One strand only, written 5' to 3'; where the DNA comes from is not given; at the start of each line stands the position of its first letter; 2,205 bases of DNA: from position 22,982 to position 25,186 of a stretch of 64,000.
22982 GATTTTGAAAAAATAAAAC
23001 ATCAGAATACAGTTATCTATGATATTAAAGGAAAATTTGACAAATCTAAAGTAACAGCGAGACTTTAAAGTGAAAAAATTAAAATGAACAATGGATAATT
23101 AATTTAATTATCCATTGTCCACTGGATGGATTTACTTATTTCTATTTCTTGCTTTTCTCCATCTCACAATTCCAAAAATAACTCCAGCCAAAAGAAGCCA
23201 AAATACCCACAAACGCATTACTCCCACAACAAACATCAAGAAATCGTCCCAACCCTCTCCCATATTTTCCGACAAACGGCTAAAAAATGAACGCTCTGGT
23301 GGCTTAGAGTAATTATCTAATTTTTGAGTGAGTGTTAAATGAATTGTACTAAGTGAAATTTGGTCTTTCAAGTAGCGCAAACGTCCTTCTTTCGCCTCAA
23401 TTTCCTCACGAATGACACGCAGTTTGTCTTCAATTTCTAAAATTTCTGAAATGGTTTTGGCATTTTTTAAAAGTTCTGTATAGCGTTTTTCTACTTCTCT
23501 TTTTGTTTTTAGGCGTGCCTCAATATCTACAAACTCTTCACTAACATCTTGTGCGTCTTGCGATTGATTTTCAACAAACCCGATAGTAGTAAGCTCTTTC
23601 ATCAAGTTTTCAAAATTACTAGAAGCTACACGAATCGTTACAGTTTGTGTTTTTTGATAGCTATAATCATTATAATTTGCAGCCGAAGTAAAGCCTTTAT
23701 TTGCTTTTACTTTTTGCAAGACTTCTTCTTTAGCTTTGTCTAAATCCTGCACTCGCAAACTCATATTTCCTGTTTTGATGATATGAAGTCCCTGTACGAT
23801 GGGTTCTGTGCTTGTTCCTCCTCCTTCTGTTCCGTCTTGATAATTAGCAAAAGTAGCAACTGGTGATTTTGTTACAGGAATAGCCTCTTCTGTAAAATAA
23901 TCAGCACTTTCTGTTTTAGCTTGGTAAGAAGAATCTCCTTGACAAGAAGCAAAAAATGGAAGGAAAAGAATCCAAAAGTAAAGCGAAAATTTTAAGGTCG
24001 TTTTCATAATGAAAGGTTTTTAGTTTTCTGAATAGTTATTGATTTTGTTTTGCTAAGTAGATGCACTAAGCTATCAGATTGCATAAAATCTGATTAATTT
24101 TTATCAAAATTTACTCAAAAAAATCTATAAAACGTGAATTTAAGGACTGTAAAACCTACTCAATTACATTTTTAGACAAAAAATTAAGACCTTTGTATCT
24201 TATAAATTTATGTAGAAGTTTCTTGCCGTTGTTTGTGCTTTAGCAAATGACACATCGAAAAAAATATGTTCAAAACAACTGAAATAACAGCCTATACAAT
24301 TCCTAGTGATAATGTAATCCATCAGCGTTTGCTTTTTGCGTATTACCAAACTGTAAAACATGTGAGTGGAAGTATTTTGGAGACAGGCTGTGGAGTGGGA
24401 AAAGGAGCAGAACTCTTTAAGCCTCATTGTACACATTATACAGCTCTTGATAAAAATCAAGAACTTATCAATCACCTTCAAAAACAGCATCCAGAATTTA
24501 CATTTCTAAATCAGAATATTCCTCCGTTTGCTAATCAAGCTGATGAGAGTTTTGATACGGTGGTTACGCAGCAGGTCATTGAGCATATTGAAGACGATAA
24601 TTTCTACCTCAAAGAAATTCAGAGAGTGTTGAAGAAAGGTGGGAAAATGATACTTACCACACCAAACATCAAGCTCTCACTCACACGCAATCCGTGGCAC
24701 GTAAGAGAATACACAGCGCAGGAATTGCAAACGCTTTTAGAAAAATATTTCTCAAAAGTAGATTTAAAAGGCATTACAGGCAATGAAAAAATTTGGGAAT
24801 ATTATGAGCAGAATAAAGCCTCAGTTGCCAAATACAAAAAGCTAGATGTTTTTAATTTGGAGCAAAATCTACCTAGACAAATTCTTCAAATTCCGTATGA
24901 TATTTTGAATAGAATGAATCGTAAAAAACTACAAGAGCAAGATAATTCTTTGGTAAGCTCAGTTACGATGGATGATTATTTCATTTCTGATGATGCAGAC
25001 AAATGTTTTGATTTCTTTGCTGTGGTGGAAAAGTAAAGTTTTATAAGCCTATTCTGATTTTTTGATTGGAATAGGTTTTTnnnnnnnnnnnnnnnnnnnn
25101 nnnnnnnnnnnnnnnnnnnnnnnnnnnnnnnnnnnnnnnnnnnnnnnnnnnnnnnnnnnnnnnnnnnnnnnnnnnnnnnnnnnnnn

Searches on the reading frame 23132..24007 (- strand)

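Call 19: search_protein_families(library=pfam, proteins=[window:23132-24007:-], max_evalue=0.001)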
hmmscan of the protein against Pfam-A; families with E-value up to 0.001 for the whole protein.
window:23132-24007:- (291 aa): 2 families
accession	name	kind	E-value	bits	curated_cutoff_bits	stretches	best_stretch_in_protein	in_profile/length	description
PF14257.11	DUF4349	-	1.5e-55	188.3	27.7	1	75-281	2-212/213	Domain of unknown function (DUF4349)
PF14713.11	DUF4464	-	6.8e-05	22.9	27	1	83-171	45-131/230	Domain of unknown function (DUF4464)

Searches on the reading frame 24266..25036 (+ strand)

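Call 19: search_protein_families(library=pfam, proteins=[window:24266-25036:+], max_evalue=0.001)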
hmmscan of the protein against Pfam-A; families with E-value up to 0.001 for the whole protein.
window:24266-25036:+ (256 aa): 11 families
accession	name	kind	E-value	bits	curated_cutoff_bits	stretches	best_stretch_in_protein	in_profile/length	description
PF08241.18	Methyltransf_11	-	4.9e-17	62.8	21.2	1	38-130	1-95/95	Methyltransferase domain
PF13489.12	Methyltransf_23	-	1.1e-15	58.1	27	1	31-158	20-154/164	Methyltransferase domain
PF13649.12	Methyltransf_25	-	6.1e-14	52.9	27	1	37-126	1-97/97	Methyltransferase domain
PF08242.18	Methyltransf_12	-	1.7e-13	51.5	30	1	38-127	1-97/98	Methyltransferase domain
PF13847.12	Methyltransf_31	-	2.2e-12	47.3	27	1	35-148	5-124/145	Methyltransferase domain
PF05401.17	NodS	-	0.0002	21.7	24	1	34-171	44-181/201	Nodulation protein S (NodS)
PF07021.18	MetW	-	0.00045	20.3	21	1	35-136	15-113/193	Methionine biosynthesis protein MetW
PF05891.18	Methyltransf_PK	-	0.00063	19.8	27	0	32-131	54-160/218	AdoMet dependent proline di-methyltransferase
PF01209.24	Ubie_methyltran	-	0.00076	19.3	20.1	0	91-145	112-167/233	ubiE/COQ5 methyltransferase family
PF02353.26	CMAS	-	0.00087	19.1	27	0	91-133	123-167/273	Mycolic acid cyclopropane synthetase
PF03141.22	Methyltransf_29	-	0.00094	18.3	23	0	37-183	121-264/506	Putative S-adenosyl-L-methionine-dependent methyltransferase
